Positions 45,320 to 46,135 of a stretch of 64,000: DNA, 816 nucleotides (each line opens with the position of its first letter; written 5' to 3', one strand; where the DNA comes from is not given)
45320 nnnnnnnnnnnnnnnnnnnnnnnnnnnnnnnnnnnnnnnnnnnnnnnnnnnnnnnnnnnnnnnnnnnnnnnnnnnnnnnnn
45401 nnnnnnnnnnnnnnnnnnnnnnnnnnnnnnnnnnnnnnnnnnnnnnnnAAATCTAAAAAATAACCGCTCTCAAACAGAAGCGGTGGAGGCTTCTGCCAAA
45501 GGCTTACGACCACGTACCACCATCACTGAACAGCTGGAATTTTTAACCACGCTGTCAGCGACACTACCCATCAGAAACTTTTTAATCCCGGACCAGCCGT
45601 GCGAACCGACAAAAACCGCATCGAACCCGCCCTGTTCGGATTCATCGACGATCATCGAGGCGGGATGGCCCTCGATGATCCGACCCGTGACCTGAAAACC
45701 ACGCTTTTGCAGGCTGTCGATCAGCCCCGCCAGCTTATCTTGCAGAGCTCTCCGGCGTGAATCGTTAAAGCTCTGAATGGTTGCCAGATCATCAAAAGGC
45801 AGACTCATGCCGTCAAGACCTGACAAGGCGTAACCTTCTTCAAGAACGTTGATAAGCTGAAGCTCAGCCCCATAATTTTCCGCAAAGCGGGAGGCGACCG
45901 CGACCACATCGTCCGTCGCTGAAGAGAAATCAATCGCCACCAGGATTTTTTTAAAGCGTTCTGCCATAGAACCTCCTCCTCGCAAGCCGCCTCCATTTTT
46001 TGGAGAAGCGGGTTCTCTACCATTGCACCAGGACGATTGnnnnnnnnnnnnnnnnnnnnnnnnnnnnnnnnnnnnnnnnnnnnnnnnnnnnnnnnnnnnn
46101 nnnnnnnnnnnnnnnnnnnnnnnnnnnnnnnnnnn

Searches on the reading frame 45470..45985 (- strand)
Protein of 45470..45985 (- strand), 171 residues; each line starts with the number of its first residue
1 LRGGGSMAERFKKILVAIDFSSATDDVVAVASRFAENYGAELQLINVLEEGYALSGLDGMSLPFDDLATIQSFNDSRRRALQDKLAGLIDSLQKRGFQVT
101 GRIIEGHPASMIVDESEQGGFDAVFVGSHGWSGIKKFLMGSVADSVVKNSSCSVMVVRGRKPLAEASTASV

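Call 51: search_protein_families(library=pfam, proteins=[window:45470-45985:-], max_evalue=0.001)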
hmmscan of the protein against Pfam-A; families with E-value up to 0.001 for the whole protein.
window:45470-45985:- (171 aa): 1 family
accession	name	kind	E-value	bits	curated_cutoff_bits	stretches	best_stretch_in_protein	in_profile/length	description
PF00582.32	Usp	-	2e-28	100.2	24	1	11-158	2-141/141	Universal stress protein family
